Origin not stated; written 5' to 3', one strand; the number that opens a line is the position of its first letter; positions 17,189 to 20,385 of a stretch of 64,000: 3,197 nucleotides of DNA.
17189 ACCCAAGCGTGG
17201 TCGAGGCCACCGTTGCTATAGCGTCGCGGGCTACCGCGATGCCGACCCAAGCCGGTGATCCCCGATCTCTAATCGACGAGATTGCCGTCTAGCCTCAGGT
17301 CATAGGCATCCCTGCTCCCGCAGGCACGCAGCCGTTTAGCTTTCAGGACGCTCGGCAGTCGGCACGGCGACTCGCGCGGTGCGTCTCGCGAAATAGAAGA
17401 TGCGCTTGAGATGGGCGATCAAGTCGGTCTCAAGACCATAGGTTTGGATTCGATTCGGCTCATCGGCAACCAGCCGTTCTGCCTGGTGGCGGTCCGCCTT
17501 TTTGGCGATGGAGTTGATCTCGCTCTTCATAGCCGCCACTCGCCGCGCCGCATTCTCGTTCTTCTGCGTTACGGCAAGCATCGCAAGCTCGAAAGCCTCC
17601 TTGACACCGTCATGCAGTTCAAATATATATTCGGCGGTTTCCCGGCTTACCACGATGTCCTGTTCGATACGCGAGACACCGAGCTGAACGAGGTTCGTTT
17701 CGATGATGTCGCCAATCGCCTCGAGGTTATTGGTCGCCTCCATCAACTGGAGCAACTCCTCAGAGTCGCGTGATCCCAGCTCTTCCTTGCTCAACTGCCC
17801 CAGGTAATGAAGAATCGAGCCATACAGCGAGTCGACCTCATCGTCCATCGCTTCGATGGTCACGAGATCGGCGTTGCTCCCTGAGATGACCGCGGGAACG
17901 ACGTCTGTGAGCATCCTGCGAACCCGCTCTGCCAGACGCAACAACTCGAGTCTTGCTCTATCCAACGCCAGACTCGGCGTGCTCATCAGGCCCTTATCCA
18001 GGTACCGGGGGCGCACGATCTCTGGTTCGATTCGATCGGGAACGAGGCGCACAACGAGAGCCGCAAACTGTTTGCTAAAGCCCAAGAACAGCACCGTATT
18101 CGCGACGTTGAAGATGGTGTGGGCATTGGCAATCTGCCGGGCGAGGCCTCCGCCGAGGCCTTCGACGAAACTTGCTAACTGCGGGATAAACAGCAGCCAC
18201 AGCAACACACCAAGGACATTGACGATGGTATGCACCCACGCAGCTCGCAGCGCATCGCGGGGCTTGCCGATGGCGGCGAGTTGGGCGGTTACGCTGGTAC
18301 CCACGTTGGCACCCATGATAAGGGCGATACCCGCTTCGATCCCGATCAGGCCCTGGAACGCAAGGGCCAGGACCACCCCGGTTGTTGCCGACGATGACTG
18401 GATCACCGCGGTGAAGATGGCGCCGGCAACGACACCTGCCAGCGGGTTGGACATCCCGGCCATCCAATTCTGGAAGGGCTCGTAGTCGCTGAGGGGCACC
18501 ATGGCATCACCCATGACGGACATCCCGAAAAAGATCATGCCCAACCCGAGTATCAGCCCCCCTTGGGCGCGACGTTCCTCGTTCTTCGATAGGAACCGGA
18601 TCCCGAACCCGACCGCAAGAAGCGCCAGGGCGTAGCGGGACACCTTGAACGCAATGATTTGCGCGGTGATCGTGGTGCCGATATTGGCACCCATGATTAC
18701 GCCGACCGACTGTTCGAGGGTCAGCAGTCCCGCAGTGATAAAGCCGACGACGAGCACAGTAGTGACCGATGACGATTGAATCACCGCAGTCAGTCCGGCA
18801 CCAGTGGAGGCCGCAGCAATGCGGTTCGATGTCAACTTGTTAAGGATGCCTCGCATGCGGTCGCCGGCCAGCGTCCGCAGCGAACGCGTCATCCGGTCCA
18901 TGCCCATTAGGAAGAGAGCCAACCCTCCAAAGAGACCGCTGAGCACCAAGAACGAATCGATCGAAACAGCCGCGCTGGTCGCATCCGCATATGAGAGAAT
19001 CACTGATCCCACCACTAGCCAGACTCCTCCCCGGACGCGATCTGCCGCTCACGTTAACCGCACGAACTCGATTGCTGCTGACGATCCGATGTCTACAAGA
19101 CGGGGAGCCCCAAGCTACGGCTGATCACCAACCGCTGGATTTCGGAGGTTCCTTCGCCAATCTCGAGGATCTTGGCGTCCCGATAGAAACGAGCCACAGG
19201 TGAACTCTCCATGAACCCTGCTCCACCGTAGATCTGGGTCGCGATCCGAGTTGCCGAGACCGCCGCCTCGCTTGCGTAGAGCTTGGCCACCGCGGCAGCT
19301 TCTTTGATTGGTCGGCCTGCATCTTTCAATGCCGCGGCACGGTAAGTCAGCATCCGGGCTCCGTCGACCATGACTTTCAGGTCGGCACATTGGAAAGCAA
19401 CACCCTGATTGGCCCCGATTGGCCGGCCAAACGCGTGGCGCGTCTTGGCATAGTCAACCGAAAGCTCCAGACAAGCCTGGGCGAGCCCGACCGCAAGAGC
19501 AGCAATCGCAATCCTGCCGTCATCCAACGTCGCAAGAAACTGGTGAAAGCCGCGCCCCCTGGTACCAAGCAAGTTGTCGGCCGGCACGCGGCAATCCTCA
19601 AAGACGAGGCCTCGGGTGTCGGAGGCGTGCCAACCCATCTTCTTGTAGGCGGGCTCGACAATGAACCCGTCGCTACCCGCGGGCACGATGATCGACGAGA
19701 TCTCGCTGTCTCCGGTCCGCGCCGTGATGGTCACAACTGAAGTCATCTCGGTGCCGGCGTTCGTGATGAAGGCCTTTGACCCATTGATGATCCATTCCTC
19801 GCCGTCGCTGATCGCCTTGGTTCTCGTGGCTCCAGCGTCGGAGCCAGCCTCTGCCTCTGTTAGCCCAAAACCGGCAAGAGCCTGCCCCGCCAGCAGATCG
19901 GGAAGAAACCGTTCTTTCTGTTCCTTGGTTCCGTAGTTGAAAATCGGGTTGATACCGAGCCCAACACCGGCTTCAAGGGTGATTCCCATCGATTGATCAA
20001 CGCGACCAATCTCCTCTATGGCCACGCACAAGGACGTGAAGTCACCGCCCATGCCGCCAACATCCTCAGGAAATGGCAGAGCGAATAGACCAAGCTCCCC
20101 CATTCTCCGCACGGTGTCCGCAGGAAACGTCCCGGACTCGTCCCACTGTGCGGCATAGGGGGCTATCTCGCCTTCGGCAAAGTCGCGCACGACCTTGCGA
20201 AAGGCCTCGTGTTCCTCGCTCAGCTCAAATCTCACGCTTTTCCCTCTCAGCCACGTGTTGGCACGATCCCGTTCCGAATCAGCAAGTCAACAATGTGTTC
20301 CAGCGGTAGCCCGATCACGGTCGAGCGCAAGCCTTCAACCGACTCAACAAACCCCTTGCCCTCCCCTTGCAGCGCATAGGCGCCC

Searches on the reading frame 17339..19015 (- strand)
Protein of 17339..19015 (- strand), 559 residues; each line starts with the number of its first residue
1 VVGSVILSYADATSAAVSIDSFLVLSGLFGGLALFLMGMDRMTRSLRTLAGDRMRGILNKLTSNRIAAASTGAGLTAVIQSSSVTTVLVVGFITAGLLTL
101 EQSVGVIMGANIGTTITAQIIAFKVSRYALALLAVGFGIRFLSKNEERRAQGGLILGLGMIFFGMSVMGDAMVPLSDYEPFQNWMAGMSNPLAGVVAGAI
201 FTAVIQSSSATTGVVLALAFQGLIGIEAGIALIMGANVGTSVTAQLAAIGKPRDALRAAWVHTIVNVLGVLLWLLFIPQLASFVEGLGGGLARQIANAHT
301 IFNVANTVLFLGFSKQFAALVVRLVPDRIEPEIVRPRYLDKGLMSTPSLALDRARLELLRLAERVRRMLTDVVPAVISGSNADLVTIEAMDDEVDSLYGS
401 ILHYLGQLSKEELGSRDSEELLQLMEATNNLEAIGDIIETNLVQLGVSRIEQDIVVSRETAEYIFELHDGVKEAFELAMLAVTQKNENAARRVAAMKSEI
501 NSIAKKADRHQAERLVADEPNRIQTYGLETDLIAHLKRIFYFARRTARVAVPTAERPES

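Call 53: search_protein_families(library=pfam, proteins=[window:17339-19015:-], max_evalue=0.001)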
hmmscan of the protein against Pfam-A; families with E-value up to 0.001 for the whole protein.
window:17339-19015:- (559 aa): 2 families
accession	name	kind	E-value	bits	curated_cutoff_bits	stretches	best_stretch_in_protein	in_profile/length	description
PF02690.20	Na_Pi_cotrans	-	9.8e-66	220.4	29.1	2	34-169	1-136/137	Na+/Pi-cotransporter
PF01895.24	PhoU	-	3.5e-15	56.6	23.5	2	358-439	1-83/89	PhoU domain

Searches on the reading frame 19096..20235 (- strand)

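Call 53: search_protein_families(library=pfam, proteins=[window:19096-20235:-], max_evalue=0.001)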
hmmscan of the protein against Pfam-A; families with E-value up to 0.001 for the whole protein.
window:19096-20235:- (380 aa): 5 families
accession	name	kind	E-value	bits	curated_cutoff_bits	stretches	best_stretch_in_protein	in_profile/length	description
PF00441.29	Acyl-CoA_dh_1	-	6.8e-50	169.6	22.4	1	227-375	1-149/150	Acyl-CoA dehydrogenase, C-terminal domain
PF02771.21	Acyl-CoA_dh_N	-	5.8e-39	133.4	22.9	1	6-117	1-112/113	Acyl-CoA dehydrogenase, N-terminal domain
PF02770.24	Acyl-CoA_dh_M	-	8.1e-19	68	33.3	1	123-215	2-97/97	Acyl-CoA dehydrogenase, middle domain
PF08028.16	Acyl-CoA_dh_2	-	8.7e-19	68.6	22.7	1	243-359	2-128/134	Acyl-CoA dehydrogenase, C-terminal domain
PF22924.1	ACOX_C_alpha1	-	0.0006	20.1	27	0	308-373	101-166/169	Acyl-CoA oxidase, C-alpha1 domain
